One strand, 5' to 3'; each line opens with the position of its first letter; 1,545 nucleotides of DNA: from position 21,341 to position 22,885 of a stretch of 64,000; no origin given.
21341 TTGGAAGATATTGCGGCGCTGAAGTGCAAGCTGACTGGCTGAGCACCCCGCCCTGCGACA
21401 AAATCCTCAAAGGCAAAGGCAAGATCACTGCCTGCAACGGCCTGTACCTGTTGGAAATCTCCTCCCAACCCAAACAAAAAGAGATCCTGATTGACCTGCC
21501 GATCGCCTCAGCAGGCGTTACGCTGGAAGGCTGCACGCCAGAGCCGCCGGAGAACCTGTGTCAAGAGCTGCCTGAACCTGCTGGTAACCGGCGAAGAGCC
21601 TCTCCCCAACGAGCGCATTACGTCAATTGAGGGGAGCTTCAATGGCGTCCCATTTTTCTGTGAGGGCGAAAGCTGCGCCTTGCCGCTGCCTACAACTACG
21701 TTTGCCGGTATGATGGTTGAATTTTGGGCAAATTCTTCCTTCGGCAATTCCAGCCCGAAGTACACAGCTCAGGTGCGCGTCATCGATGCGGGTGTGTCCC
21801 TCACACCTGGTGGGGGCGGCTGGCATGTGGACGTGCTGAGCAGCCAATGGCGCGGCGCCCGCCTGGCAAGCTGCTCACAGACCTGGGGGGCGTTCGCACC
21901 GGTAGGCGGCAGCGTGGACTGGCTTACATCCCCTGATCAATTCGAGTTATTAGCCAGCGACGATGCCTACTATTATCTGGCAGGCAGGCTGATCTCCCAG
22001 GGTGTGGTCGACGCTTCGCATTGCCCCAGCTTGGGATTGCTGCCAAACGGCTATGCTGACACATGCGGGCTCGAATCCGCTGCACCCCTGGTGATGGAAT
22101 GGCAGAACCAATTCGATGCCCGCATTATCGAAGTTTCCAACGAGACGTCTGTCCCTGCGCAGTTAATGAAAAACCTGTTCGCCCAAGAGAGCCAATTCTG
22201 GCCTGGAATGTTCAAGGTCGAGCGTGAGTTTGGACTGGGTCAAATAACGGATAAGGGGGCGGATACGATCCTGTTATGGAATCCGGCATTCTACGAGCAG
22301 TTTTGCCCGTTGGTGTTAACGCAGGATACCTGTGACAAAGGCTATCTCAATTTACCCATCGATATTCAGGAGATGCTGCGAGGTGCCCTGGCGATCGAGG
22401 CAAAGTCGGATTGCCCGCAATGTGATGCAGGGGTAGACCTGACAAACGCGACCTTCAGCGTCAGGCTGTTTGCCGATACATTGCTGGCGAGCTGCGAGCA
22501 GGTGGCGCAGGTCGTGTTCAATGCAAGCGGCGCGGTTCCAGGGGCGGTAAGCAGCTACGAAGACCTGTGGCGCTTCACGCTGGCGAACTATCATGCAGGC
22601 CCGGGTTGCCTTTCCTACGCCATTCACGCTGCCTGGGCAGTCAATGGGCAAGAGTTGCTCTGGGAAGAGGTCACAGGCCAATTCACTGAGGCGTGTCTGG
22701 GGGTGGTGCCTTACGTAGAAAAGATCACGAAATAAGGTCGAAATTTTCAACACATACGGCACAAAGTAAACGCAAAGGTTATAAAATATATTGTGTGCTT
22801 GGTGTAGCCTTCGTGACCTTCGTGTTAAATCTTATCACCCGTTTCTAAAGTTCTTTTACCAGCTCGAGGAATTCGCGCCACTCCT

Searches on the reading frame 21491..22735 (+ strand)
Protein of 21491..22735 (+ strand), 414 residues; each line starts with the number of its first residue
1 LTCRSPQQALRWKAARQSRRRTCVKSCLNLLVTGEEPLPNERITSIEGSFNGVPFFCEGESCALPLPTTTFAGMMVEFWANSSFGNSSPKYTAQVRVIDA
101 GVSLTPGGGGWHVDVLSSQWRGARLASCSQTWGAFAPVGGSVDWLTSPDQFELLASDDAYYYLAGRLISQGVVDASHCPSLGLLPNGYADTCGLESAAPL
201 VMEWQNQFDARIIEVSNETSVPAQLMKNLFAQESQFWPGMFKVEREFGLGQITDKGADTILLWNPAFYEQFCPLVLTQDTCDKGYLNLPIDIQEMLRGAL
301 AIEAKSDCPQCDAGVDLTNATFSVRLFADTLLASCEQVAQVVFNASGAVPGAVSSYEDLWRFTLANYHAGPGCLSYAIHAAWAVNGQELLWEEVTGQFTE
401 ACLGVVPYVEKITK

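Call 3: search_protein_families(library=pfam, proteins=[window:21491-22735:+], max_evalue=0.01)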
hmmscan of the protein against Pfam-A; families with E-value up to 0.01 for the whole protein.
window:21491-22735:+ (414 aa): 0 families

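Call 4: search_protein_families(library=ncbifam, proteins=[window:21491-22735:+], max_evalue=0.01)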
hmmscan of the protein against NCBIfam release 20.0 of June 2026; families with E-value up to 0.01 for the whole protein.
window:21491-22735:+ (414 aa): 0 families

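Call 75: search_protein_families(library=pfam, proteins=[window:21491-22735:+], max_evalue=10)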
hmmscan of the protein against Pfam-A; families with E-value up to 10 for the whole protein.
window:21491-22735:+ (414 aa): 1 family
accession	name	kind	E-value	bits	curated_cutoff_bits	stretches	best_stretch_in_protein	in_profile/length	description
PF01464.25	SLT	-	0.021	14.8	21.3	1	213-257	4-48/117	Transglycosylase SLT domain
